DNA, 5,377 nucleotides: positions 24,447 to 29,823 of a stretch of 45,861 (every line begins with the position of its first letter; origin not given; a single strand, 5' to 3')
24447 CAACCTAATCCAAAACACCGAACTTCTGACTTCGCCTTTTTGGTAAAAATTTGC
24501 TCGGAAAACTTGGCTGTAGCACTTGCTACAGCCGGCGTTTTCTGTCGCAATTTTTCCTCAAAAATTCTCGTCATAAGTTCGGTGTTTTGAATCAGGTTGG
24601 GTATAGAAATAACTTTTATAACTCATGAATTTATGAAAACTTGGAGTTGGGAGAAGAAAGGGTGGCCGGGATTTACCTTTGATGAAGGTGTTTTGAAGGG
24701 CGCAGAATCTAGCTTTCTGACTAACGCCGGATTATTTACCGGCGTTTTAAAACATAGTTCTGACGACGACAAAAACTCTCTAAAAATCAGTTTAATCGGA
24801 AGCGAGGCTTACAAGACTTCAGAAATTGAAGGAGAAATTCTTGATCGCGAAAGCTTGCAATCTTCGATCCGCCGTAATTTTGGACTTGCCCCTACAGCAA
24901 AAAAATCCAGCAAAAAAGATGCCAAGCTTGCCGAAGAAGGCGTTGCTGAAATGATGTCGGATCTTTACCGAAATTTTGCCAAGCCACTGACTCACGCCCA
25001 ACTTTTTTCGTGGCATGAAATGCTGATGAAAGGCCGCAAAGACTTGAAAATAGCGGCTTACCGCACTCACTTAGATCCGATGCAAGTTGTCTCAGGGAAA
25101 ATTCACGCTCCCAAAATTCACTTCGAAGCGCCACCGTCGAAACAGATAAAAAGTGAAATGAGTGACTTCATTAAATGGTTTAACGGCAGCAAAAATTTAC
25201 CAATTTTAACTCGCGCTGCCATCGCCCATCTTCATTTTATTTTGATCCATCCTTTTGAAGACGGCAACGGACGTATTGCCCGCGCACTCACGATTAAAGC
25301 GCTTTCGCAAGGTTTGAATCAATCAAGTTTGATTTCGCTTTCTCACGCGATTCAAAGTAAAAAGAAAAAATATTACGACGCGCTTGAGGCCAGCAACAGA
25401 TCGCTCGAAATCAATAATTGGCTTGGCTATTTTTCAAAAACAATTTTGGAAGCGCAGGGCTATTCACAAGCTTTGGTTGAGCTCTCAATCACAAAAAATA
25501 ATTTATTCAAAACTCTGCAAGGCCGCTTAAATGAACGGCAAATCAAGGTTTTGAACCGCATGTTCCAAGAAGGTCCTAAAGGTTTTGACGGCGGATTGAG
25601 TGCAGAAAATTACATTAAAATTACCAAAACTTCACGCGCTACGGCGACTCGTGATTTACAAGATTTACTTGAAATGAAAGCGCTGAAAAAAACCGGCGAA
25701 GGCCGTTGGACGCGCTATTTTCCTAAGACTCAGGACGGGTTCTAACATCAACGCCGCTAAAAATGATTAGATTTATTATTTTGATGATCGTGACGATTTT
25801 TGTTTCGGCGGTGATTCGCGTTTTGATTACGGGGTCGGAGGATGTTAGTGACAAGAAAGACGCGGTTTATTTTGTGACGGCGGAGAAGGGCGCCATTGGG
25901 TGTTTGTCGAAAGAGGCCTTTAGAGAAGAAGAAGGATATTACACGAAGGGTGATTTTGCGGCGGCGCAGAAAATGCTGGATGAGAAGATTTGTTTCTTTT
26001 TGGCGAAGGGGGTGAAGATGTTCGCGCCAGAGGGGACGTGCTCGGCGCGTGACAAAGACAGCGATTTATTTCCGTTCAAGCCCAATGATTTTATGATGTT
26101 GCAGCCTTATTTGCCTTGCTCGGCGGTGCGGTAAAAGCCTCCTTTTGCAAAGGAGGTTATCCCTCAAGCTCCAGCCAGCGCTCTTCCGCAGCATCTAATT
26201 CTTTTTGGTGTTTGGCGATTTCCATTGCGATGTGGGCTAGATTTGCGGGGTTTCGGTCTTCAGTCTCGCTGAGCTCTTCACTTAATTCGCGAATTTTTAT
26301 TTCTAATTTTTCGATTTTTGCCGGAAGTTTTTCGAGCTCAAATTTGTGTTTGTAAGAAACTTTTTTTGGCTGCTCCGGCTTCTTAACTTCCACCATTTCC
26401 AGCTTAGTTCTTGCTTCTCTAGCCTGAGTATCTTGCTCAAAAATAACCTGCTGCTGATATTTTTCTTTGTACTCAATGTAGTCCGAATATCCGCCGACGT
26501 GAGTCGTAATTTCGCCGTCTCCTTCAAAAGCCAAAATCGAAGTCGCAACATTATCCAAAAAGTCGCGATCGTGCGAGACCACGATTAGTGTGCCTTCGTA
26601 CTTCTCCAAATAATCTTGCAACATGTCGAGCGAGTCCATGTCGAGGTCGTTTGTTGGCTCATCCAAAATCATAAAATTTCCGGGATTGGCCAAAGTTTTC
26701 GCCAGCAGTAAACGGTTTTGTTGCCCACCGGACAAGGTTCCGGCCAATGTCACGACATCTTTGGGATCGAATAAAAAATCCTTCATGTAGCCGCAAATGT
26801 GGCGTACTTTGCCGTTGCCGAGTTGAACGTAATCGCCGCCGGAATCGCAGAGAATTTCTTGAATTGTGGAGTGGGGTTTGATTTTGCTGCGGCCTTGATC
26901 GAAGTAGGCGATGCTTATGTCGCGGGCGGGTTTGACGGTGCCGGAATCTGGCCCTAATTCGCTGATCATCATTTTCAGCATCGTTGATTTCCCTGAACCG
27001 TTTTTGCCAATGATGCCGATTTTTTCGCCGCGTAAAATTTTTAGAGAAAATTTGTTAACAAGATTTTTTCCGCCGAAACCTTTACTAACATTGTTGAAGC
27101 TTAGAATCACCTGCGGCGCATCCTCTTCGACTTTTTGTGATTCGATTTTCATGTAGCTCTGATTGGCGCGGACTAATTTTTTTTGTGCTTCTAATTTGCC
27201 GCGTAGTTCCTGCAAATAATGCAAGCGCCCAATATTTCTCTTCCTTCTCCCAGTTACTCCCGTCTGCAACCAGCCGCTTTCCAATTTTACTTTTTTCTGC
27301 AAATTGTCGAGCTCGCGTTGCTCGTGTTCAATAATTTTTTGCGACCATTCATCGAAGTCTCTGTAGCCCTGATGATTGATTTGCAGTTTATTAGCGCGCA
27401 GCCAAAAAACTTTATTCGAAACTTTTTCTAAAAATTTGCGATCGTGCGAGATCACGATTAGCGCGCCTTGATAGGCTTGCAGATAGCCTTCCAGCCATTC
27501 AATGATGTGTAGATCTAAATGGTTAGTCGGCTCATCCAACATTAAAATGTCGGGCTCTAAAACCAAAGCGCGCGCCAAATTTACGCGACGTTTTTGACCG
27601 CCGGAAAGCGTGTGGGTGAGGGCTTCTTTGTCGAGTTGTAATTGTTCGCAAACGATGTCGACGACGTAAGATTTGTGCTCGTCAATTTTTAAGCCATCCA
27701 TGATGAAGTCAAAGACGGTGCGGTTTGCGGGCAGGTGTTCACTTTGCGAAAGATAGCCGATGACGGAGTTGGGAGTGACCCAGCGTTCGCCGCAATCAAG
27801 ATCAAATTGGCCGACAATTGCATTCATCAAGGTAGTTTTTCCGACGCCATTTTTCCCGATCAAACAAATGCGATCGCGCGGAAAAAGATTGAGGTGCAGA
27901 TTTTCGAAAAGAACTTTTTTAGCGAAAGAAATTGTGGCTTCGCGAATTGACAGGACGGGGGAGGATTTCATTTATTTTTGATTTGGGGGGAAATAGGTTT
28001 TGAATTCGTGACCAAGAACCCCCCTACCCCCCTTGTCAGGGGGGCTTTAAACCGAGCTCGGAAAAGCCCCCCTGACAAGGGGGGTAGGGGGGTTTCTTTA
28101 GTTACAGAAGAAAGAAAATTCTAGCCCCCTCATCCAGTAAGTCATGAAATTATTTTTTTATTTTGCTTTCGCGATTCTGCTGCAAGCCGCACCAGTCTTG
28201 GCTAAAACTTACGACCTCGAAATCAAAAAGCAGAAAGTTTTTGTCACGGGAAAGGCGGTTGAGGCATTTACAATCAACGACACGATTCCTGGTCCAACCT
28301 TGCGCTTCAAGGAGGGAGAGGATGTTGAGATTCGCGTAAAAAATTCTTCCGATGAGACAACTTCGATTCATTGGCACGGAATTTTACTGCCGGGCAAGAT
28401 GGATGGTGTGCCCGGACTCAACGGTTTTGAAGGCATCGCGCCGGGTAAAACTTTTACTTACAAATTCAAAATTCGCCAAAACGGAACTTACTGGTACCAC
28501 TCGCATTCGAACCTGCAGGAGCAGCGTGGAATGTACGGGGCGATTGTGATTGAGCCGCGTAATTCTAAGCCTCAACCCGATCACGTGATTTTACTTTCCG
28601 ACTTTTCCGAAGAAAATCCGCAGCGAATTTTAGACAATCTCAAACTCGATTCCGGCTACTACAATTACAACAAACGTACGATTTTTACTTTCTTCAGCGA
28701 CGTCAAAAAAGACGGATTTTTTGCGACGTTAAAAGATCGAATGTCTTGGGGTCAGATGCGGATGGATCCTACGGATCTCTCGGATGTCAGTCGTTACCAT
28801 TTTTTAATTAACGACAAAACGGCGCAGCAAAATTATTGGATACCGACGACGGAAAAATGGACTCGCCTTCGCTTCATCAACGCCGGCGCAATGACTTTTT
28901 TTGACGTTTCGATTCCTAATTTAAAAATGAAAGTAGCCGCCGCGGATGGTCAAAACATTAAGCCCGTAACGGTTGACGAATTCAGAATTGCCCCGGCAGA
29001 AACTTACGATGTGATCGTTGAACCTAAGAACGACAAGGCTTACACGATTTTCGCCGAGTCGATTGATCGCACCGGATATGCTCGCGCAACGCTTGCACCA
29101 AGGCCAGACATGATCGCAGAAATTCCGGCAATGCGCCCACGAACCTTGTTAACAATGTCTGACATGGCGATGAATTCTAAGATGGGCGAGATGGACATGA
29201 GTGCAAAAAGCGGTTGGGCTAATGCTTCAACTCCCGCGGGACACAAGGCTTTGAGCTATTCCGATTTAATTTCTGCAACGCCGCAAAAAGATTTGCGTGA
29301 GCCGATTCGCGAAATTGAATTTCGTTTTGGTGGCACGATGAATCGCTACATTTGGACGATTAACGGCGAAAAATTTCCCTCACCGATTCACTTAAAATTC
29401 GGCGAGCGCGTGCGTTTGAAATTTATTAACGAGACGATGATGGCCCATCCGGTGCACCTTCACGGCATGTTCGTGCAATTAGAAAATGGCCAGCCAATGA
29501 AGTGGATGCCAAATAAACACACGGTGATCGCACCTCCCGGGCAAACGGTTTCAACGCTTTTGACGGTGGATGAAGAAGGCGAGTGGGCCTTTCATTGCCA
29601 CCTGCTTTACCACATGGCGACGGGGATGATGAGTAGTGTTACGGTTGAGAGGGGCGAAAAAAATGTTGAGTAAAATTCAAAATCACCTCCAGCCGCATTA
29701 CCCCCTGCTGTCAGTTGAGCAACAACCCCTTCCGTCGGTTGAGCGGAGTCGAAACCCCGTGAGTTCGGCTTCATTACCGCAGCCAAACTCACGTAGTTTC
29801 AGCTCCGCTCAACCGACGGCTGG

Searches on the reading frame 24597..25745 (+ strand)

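Call 8: search_protein_families(library=pfam, proteins=[window:24597-25745:+], max_evalue=0.00001)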
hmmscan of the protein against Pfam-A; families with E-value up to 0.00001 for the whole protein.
window:24597-25745:+ (382 aa): 2 families
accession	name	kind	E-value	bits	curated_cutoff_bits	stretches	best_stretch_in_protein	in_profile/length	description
PF13776.11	DUF4172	-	5.5e-21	75.1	25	1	16-97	1-82/82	Domain of unknown function (DUF4172)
PF02661.23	Fic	-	3.4e-19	69.9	24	1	130-234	1-91/93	Fic/DOC family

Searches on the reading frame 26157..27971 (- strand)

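Call 8: search_protein_families(library=pfam, proteins=[window:26157-27971:-], max_evalue=0.00001)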
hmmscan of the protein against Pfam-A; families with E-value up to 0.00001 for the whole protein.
window:26157-27971:- (604 aa): 10 families
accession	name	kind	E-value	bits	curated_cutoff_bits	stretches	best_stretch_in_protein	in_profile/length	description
PF00005.33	ABC_tran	-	1.3e-49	168.7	25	2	23-150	2-137/137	ABC transporter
PF16326.10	ABC_tran_CTD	-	1.2e-14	54.7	32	1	537-603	1-68/69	ABC transporter C-terminal domain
PF02463.25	SMC_N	-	5.7e-14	52.5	40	0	412-480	136-210/220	RecF/RecN/SMC N terminal domain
PF13304.12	AAA_21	-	2.1e-12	48.2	27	0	36-60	3-27/304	AAA domain, putative AbiEii toxin, Type IV TA system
PF13555.12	AAA_29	-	3.5e-08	33.5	27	0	22-52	12-42/61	P-loop containing region of AAA domain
PF13401.12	AAA_22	-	1e-06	29.5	27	0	35-157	8-101/130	AAA domain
PF01926.29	MMR_HSR1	-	1.4e-06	28.8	21.9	0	34-55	1-22/113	50S ribosome-binding GTPase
PF03193.22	RsgA_GTPase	-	1.4e-06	28.7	30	0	23-61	98-135/174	RsgA GTPase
PF00006.31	ATP-synt_ab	-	2.4e-06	27.8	29.5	0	311-338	10-37/213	ATP synthase alpha/beta family, nucleotide-binding domain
PF05729.18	NACHT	-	3.4e-06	27.4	26.7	0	34-57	2-25/167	NACHT domain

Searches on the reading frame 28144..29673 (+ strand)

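Call 8: search_protein_families(library=pfam, proteins=[window:28144-29673:+], max_evalue=0.00001)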
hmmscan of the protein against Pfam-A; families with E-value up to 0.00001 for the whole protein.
window:28144-29673:+ (509 aa): 5 families
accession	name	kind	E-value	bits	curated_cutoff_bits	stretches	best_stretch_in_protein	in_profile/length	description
PF07732.21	Cu-oxidase_3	-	2.7e-49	166.6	21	2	27-140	2-118/119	Multicopper oxidase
PF07731.20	Cu-oxidase_2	-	6.6e-32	110.6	20.4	1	390-503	7-135/137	Multicopper oxidase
PF00394.28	Cu-oxidase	-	1.5e-25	90.6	21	1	234-317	62-152/157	Multicopper oxidase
PF00127.26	Copper-bind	-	2.5e-08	34.7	21.2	1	415-502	19-99/99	Copper binding proteins, plastocyanin/azurin family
PF13473.12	Cupredoxin_1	-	1e-06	29.1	27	0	52-129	36-100/104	Cupredoxin-like domain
